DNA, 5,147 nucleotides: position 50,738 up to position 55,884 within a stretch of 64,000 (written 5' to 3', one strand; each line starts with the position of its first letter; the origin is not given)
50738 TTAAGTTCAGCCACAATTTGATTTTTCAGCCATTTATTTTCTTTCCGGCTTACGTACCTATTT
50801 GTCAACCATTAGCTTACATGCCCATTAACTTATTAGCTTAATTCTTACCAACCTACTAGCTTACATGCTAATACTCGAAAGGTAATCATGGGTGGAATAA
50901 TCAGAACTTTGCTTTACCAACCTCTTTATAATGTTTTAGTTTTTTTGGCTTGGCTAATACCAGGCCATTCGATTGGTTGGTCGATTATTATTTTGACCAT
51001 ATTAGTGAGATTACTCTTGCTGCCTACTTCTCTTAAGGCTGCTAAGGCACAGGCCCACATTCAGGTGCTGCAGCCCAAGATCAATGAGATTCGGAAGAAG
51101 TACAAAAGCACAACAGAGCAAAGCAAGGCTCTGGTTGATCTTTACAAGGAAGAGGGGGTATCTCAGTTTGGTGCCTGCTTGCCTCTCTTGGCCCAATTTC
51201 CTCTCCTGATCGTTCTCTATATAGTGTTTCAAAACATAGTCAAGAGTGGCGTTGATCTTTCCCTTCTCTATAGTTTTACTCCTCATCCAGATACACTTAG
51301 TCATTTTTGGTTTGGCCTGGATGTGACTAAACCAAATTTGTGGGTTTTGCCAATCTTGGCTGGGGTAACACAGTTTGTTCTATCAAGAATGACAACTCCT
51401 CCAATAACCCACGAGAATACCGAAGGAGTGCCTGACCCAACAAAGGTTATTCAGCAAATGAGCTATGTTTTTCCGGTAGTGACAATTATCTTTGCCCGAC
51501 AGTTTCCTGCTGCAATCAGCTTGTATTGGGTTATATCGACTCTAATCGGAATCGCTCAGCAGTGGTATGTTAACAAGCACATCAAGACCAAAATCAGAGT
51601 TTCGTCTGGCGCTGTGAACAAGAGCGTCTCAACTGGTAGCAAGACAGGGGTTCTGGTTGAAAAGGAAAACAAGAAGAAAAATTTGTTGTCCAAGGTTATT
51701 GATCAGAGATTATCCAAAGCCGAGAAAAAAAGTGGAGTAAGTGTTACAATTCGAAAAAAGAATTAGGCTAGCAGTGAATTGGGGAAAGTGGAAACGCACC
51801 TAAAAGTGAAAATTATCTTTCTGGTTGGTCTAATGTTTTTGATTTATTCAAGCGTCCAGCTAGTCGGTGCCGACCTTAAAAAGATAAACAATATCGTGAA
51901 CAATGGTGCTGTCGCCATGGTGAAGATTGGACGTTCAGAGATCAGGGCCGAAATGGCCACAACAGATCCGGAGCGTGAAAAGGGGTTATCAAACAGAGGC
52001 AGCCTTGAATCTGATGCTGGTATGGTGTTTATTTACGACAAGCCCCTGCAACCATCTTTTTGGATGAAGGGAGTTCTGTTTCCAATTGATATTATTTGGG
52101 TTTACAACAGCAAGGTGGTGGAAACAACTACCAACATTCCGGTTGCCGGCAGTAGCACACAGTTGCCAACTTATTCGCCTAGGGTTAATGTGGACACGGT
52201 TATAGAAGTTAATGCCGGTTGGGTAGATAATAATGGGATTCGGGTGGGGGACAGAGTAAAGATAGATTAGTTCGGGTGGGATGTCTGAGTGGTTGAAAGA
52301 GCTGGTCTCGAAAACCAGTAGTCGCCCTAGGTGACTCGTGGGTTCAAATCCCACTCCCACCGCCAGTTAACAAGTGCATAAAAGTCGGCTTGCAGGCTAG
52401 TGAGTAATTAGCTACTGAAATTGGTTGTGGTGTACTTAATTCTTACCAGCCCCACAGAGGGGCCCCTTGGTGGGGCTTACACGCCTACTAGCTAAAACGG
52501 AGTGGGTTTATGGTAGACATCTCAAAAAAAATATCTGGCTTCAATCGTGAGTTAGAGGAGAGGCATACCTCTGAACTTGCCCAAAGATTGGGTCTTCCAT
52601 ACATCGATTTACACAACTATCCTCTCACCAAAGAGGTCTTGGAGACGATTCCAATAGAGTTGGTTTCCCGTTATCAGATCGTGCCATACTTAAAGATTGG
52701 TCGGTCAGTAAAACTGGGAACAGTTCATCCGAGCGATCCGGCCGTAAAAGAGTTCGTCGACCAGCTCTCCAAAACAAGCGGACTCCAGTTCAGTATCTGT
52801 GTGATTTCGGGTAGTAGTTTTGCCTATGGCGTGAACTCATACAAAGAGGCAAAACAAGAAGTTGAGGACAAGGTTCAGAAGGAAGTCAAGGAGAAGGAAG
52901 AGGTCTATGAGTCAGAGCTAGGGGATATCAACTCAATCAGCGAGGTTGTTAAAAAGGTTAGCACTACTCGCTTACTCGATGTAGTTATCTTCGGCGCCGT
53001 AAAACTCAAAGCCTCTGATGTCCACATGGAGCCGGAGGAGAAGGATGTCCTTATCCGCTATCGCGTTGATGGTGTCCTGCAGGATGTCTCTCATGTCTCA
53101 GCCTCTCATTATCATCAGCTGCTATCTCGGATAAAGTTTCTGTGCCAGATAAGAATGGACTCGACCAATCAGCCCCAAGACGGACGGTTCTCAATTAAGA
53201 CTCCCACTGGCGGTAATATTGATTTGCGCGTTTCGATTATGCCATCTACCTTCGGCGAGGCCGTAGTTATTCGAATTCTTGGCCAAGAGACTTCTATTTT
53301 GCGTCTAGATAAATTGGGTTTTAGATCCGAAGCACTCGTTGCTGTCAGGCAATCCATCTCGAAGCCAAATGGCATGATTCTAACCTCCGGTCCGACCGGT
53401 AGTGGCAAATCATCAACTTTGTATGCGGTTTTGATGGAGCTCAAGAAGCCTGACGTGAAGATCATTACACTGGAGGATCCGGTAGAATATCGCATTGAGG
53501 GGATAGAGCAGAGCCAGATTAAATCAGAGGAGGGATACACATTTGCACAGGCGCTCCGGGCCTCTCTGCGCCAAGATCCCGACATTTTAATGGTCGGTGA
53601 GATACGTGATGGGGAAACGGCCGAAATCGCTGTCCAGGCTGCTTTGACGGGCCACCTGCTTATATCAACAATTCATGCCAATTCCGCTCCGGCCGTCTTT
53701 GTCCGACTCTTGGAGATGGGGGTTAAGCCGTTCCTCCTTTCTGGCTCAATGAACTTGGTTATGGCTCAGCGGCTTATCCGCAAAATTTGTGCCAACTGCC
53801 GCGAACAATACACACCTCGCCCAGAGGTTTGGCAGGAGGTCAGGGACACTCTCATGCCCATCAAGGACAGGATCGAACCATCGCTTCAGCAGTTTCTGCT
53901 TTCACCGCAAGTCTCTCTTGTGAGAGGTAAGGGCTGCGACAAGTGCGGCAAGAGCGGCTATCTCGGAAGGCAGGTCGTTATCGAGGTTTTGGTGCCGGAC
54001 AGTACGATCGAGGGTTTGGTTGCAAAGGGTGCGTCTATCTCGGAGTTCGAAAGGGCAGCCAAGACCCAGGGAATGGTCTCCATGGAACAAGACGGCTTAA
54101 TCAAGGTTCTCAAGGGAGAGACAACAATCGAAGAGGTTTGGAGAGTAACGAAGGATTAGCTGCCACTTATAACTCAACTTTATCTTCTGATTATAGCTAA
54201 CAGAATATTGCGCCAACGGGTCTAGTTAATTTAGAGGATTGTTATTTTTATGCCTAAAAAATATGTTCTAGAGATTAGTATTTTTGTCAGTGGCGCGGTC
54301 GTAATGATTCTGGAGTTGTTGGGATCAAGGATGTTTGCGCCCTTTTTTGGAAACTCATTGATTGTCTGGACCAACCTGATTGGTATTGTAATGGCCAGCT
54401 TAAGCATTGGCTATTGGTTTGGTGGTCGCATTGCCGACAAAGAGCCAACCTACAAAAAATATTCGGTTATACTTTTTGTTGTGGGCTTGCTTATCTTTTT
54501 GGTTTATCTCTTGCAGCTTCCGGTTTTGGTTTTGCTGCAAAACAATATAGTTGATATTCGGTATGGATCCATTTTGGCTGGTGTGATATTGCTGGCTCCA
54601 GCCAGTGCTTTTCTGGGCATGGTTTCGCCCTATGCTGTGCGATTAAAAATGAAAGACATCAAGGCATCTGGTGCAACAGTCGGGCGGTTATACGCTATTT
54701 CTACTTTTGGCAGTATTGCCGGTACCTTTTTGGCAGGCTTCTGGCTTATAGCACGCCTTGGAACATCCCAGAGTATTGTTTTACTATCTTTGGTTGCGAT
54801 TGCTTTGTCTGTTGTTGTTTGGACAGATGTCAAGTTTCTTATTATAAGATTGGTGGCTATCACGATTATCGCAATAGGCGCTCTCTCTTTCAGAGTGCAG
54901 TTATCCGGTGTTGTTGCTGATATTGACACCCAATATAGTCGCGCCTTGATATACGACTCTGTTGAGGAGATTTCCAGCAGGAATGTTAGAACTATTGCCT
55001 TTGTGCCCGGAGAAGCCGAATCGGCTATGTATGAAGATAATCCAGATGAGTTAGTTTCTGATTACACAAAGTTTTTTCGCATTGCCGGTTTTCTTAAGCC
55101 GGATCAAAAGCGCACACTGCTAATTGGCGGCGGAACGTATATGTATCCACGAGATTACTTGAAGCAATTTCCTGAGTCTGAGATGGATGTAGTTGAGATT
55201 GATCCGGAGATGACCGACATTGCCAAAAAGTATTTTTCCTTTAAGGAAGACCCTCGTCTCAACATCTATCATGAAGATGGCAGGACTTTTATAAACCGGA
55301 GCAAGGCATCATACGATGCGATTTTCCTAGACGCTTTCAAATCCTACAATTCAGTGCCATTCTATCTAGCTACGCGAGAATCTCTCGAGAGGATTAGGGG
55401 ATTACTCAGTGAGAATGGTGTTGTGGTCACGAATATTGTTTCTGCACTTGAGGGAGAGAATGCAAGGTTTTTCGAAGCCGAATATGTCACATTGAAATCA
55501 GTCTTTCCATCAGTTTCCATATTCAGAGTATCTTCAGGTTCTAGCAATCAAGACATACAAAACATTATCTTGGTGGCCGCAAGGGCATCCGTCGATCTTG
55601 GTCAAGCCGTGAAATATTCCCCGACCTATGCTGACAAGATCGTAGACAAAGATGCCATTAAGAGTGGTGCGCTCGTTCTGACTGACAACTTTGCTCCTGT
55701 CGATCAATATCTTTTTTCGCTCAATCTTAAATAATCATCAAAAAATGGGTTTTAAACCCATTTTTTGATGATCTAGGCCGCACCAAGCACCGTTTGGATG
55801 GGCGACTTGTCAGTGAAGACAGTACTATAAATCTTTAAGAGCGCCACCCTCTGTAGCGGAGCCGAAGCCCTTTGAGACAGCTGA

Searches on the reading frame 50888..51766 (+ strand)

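Call 8: search_protein_families(library=pfam, proteins=[window:50888-51766:+], max_evalue=0.001)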
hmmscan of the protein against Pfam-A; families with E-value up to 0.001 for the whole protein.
window:50888-51766:+ (292 aa): 1 family
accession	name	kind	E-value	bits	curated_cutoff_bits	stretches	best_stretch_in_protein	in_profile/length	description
PF02096.25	60KD_IMP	-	8.4e-47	159.6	35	1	30-230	2-163/163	60Kd inner membrane protein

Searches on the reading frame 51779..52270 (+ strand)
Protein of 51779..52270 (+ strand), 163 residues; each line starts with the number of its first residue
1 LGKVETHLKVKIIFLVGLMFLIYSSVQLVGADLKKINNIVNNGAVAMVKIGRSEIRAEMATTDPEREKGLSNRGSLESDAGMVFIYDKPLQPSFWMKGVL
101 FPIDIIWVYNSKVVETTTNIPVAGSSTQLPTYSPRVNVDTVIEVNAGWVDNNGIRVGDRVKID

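Call 8: search_protein_families(library=pfam, proteins=[window:51779-52270:+], max_evalue=0.001)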
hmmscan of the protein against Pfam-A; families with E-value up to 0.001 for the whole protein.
window:51779-52270:+ (163 aa): 1 family
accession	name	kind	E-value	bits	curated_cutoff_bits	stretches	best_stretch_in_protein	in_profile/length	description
PF02643.20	DUF192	-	1.8e-27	95.7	27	1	55-162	1-96/96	Uncharacterized ACR, COG1430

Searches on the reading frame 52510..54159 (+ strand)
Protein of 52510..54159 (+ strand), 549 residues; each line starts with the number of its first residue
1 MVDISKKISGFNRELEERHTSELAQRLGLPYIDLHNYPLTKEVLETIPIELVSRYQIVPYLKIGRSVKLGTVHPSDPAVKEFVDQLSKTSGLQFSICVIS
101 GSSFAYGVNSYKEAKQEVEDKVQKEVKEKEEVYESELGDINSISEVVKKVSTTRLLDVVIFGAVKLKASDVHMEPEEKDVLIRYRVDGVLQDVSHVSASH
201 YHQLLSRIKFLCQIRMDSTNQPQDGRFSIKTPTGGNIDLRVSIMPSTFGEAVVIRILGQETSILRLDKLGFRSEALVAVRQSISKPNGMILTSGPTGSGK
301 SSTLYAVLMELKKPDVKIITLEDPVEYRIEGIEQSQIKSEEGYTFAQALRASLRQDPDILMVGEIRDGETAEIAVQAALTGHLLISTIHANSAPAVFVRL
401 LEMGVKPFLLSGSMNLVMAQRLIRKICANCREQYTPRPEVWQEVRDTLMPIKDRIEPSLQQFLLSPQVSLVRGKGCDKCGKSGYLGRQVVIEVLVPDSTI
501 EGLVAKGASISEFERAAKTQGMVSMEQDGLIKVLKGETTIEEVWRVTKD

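Call 8: search_protein_families(library=pfam, proteins=[window:52510-54159:+], max_evalue=0.001)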
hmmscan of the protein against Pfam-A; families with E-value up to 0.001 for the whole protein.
window:52510-54159:+ (549 aa): 2 families
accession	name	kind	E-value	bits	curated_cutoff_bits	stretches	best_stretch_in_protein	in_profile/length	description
PF00437.27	T2SSE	-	1.1e-118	396.5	24.9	1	151-545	7-370/370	Type II/IV secretion system protein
PF05157.20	MshEN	-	7.9e-08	32.6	23.1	1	27-100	1-72/90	MshEN domain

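Call 34: find_related_loci(query=window:52510-54159:+, collection=genome_contigs, flank=10000)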
Query window:52510-54159:+ (549 aa) in genome_contigs; peptide patterns used: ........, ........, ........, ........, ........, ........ (x = any residue, [..] = any of these).
82 stretches matched a pattern; 5 encode a relative of the query (tblastn E <= 1e-3); 5 distinct loci.
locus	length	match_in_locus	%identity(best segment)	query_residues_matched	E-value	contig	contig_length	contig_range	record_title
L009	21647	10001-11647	67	1-548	0e+0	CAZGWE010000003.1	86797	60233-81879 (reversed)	MAG TPA_asm: uncultured Candidatus Saccharibacteria bacterium isolate binchicken_co251_1001 genome assembly, contig: NOD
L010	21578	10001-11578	61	24-548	0e+0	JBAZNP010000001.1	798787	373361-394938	MAG: Patescibacteria group bacterium isolate SO_2017_LW4_72 scaffold_15_c1_LW137-91_2017, whole genome shotgun sequence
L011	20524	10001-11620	43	4-547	2e-140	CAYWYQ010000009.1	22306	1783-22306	MAG TPA_asm: uncultured Gammaproteobacteria bacterium isolate SRP200020_co5_417 genome assembly, contig: NODE_3572_lengt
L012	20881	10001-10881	33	132-538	2e-16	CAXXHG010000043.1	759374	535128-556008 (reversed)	MAG: Candidatus Binatia bacterium isolate 46507e35-17f4-460c-88f4-f6fc3e85a99b genome assembly, contig: contig_43, whole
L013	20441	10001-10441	42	288-424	2e-27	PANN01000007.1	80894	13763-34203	MAG: Candidatus Neomarinimicrobiota bacterium isolate SAT2619 7057, whole genome shotgun sequence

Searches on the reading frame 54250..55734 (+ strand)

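Call 3: search_protein_families(library=pfam, proteins=[window:54250-55734:+], max_evalue=1)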
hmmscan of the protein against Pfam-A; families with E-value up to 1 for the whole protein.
window:54250-55734:+ (494 aa): 6 families
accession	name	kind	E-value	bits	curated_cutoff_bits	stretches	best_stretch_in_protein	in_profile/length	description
PF01564.23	Spermine_synth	-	7.2e-12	45.7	22.9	1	278-424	11-158/186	Spermine/spermidine synthase domain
PF08242.18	Methyltransf_12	-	0.0002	22.5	30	1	292-392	3-98/98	Methyltransferase domain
PF05430.17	Methyltransf_30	-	0.00086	19.7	22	1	329-394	24-88/124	S-adenosyl-L-methionine-dependent methyltransferase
PF13649.12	Methyltransf_25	-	0.01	17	27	1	292-364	4-75/97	Methyltransferase domain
PF05674.17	DUF816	-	0.13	12.5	24.6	1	380-469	13-103/176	Baculovirus protein of unknown function (DUF816)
PF18913.5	FBPase_C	-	0.15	12.3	27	1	250-305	7-65/127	Fructose-1-6-bisphosphatase, C-terminal domain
